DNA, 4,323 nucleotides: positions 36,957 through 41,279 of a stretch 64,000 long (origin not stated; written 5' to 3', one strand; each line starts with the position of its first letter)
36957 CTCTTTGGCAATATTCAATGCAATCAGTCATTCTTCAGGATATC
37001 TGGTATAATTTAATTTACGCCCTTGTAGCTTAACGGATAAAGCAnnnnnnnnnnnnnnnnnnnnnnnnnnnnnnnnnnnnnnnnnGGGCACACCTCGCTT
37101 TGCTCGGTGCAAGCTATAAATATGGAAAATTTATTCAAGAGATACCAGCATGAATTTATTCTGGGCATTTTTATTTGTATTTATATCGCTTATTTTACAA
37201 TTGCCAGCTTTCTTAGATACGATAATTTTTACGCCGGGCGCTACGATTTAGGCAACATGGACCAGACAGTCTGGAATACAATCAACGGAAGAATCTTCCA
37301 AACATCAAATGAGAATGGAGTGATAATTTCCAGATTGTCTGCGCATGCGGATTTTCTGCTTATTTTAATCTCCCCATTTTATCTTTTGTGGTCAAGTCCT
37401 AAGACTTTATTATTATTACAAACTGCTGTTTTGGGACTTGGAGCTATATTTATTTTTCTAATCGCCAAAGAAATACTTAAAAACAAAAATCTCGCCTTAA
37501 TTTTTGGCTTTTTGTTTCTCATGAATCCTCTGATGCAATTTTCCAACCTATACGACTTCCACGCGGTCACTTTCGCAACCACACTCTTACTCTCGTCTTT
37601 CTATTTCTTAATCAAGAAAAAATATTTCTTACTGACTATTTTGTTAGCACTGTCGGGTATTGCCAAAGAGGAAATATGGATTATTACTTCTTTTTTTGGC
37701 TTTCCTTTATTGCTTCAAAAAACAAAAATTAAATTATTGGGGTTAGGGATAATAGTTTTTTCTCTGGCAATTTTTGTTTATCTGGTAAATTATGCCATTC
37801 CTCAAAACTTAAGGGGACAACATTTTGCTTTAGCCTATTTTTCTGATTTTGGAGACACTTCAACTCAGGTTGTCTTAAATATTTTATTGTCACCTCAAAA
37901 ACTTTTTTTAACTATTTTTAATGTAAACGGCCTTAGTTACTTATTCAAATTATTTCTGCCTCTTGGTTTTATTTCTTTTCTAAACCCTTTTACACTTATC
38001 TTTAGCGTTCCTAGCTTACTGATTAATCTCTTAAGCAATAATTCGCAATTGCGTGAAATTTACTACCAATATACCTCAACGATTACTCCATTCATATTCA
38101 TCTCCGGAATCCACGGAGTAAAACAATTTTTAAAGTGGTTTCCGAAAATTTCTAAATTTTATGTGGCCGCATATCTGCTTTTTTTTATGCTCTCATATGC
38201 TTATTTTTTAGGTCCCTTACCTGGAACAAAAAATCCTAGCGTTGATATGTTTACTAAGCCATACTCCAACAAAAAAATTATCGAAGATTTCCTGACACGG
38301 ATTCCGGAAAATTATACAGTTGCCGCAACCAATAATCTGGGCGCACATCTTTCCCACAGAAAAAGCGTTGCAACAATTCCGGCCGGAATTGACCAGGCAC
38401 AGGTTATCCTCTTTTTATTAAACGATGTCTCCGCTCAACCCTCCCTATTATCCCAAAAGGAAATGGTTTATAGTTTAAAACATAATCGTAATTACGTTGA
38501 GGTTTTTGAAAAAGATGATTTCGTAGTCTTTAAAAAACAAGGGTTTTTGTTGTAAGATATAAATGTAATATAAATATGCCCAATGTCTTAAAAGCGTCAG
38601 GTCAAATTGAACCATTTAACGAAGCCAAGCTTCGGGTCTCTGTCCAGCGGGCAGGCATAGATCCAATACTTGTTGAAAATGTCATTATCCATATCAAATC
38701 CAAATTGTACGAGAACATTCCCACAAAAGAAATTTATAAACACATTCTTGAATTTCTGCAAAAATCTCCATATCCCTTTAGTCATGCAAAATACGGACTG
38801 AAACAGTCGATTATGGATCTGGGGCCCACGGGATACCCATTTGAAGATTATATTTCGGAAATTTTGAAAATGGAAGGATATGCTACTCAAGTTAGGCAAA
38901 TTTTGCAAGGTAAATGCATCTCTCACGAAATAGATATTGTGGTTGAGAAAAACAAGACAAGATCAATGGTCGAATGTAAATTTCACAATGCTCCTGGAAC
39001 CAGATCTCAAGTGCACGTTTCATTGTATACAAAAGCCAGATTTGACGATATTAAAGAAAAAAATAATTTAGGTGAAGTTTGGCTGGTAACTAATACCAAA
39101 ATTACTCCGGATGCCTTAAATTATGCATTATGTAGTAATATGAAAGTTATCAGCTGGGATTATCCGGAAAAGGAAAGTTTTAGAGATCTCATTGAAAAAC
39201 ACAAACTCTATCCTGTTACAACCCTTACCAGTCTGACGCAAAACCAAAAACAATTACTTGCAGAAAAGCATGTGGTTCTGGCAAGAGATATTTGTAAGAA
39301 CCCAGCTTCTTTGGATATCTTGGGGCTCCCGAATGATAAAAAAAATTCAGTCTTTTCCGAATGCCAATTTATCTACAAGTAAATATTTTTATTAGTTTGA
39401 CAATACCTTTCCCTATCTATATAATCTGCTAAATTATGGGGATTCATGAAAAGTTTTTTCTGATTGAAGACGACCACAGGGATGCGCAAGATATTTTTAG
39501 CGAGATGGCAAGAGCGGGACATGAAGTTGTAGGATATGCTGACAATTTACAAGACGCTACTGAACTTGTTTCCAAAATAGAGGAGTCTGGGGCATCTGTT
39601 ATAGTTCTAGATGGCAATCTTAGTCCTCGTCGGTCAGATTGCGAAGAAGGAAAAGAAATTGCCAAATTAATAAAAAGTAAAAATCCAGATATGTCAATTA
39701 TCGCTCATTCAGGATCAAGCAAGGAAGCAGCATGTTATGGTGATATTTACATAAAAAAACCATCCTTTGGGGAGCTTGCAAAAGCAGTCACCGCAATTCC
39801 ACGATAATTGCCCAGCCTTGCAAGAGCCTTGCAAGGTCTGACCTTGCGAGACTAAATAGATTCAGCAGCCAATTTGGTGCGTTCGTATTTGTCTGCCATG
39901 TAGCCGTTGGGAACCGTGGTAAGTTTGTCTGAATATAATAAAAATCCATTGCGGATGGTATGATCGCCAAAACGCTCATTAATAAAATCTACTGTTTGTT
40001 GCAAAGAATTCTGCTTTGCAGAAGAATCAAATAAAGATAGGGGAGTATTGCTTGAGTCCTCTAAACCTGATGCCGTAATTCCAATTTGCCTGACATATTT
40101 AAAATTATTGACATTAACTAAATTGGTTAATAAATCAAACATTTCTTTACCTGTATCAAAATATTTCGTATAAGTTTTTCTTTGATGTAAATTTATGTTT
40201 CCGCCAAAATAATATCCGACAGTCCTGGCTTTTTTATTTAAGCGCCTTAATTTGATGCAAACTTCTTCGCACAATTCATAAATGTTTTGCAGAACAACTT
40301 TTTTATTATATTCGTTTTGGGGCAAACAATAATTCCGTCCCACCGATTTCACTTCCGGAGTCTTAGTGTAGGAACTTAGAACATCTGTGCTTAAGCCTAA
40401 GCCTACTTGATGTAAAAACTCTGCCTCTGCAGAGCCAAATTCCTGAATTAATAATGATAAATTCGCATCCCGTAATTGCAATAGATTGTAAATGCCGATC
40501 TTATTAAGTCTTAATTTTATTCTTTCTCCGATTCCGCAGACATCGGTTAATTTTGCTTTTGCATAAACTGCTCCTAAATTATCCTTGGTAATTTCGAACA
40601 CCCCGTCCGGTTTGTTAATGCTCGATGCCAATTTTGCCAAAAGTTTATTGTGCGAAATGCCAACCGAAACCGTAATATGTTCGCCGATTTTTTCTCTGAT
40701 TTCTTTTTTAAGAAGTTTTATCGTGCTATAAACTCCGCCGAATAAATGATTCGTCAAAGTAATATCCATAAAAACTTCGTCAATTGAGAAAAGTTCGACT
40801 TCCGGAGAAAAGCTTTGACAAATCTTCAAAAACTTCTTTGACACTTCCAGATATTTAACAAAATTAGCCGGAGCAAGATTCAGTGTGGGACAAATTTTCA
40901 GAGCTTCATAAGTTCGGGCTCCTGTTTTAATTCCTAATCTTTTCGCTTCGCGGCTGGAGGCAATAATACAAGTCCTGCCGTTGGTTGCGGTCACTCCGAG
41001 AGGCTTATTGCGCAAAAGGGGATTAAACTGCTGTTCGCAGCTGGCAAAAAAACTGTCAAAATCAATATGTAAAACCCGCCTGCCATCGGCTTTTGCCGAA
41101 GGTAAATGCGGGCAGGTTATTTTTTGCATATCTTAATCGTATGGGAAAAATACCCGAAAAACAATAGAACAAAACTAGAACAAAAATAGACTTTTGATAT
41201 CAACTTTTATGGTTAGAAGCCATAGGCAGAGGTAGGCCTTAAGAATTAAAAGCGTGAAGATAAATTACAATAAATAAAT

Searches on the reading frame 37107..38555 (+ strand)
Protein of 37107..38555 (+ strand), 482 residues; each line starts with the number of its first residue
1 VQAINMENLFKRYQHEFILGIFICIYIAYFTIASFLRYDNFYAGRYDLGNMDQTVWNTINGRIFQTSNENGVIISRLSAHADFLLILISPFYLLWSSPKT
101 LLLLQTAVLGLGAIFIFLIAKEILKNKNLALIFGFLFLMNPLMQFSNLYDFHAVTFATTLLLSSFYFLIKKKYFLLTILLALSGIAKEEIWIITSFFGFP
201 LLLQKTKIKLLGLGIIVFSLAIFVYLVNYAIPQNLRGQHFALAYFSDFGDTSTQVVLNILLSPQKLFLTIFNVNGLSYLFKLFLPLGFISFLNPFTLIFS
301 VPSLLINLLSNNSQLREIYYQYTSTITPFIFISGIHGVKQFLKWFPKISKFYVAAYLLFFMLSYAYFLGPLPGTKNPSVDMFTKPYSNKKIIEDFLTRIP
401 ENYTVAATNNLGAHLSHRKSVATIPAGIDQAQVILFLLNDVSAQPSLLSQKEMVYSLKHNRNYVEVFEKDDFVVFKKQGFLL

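Call 23: search_protein_families(library=pfam, proteins=[window:37107-38555:+], max_evalue=0.00001)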
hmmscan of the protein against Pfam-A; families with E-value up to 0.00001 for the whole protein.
window:37107-38555:+ (482 aa): 1 family
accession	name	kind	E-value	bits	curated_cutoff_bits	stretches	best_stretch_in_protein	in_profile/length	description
PF09852.15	DUF2079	-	2.4e-66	225.2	28.2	1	37-430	1-406/459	Predicted membrane protein (DUF2079)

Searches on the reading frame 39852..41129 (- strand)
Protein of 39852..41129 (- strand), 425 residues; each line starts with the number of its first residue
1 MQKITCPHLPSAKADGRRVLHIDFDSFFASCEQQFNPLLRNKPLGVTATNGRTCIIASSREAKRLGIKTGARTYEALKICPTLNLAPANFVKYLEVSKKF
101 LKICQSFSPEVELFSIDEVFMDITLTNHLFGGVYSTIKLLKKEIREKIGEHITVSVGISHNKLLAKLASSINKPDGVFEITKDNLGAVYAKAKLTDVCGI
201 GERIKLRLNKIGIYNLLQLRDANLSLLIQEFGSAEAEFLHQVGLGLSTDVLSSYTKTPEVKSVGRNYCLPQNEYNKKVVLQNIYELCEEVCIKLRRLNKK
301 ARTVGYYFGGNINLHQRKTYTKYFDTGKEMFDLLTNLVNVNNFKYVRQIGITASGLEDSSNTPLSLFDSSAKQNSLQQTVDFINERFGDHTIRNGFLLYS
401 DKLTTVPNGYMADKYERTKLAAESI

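Call 23: search_protein_families(library=pfam, proteins=[window:39852-41129:-], max_evalue=0.00001)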
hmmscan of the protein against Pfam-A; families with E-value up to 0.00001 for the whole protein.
window:39852-41129:- (425 aa): 2 families
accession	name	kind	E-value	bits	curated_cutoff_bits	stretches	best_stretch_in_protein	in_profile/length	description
PF00817.25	IMS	-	8.7e-44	149.5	23.2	1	22-169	1-147/148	impB/mucB/samB family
PF11799.13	IMS_C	-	5.8e-09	36.8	20.7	1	261-366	2-109/109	impB/mucB/samB family C-terminal domain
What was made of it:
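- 39852..41129 (-): dinB (Y-family DNA polymerase IV), 425 aa. Pfam IMS and IMS_C (call 23).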

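Call 31: find_related_loci(query=window:39852-41129:-, collection=metagenome_contigs, flank=1500)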
Query window:39852-41129:- (425 aa) in metagenome_contigs; peptide patterns used: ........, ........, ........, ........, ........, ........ (x = any residue, [..] = any of these).
593 stretches matched a pattern; 479 encode a relative of the query (tblastn E <= 1e-3); the best 80 are kept; 80 distinct loci.
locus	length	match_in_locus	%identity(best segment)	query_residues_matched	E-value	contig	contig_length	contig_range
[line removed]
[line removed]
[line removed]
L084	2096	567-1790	79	17-425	0e+0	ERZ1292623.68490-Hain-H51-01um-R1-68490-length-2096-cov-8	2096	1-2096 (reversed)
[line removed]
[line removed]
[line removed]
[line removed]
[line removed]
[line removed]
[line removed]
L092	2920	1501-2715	76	19-423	0e+0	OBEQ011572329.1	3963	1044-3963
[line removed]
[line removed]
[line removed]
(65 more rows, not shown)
